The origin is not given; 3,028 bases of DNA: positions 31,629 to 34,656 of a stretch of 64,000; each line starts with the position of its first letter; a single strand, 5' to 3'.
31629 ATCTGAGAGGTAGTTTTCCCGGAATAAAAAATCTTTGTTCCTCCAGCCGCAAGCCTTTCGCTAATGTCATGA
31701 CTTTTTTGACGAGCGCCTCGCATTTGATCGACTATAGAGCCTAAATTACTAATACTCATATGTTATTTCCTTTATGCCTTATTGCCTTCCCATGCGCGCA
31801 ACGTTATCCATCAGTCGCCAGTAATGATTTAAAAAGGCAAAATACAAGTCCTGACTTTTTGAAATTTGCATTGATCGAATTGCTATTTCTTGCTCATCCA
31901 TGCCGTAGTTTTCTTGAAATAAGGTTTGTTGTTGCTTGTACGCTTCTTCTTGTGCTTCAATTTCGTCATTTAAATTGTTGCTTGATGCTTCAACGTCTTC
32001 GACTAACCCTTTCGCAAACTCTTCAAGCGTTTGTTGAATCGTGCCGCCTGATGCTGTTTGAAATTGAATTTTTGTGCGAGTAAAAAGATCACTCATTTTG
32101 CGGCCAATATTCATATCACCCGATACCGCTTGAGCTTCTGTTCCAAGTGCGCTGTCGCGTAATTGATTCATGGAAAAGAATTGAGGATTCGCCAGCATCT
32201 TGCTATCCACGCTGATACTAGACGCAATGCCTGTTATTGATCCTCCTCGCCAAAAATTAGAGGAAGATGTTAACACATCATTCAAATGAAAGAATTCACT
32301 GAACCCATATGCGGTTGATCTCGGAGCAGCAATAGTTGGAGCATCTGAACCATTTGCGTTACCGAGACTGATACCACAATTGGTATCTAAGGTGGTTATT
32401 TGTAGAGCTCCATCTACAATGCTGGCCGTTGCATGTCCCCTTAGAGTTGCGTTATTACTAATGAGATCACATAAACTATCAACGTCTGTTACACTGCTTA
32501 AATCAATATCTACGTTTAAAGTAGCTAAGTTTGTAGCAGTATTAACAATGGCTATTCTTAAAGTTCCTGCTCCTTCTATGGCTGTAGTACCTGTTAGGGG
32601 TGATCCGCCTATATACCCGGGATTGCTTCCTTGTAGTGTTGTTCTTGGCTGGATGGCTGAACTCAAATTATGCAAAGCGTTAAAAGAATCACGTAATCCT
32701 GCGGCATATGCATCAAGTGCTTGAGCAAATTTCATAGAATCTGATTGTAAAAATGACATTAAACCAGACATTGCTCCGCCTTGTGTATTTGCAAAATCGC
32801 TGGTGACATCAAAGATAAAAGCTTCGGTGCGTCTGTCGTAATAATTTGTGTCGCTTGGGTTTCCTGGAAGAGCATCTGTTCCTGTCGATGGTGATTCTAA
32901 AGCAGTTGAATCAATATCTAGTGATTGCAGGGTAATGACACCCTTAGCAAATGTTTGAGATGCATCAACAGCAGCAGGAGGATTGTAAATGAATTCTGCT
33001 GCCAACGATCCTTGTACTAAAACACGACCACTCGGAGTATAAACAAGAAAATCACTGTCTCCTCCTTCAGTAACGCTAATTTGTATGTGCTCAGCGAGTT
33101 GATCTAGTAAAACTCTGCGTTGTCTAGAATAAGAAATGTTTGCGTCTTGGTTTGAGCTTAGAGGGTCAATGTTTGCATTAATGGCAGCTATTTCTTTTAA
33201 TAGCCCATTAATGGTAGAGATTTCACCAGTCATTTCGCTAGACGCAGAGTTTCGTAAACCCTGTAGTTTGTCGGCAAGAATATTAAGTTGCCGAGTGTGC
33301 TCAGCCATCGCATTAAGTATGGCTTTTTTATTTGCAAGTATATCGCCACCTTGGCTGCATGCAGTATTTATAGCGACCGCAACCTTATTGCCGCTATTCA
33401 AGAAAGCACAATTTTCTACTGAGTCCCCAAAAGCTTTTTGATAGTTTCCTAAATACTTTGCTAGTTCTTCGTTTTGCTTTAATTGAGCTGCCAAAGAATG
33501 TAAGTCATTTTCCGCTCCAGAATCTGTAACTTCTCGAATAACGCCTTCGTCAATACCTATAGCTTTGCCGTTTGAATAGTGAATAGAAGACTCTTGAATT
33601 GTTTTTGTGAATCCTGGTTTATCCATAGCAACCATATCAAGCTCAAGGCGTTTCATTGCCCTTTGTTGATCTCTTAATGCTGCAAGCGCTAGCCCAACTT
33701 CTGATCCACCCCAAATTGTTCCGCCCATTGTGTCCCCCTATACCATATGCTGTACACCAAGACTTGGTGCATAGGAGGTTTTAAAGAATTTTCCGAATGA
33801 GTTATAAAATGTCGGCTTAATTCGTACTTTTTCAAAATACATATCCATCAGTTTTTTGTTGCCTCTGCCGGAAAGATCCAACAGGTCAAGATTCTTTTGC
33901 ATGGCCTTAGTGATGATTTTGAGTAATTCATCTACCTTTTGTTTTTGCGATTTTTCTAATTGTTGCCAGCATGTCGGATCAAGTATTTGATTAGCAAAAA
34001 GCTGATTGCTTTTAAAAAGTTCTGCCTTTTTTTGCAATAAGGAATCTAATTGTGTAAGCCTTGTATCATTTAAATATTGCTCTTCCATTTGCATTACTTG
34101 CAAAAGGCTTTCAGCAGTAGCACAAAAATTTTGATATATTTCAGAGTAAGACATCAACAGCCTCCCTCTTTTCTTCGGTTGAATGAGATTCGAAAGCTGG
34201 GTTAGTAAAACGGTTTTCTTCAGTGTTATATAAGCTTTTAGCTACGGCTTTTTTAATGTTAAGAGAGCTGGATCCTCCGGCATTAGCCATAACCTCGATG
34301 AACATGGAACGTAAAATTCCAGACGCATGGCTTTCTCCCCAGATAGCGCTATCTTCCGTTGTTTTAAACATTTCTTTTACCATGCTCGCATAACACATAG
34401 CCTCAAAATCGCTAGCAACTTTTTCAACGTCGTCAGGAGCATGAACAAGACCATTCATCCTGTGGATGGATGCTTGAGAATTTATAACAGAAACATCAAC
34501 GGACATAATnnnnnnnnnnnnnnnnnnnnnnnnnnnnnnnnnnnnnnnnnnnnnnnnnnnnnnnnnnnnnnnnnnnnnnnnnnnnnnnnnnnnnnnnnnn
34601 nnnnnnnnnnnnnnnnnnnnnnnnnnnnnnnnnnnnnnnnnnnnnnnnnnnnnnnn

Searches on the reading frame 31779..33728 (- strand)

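Call 3: search_protein_families(library=pfam, proteins=[window:31779-33728:-], max_evalue=0.01)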
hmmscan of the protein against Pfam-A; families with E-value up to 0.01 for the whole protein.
window:31779-33728:- (649 aa): 1 family
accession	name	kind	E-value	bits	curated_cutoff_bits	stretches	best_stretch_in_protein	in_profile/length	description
PF22638.1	FlgK_D1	-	2.8e-21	76.6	28.6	2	122-258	28-162/233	Flagellar hook-associated protein FlgK helical domain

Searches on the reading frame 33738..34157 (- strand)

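Call 3: search_protein_families(library=pfam, proteins=[window:33738-34157:-], max_evalue=0.01)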
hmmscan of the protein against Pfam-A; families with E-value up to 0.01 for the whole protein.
window:33738-34157:- (139 aa): 1 family
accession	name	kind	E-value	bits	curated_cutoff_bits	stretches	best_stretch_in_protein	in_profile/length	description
PF09187.15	RdDM_RDM1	-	0.0097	16.4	25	0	60-116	26-82/119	RNA-directed DNA methylation 1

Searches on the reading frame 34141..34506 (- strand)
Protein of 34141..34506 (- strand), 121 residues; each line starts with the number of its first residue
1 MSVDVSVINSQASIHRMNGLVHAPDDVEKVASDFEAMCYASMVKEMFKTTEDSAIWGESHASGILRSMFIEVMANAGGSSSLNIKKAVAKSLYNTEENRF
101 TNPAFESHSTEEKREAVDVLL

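Call 3: search_protein_families(library=pfam, proteins=[window:34141-34506:-], max_evalue=0.01)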
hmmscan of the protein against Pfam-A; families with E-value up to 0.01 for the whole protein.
window:34141-34506:- (121 aa): 1 family
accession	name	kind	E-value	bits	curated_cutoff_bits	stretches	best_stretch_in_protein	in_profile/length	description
PF10135.14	Rod-binding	-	0.00051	21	25.1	1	44-89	1-49/51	Rod binding protein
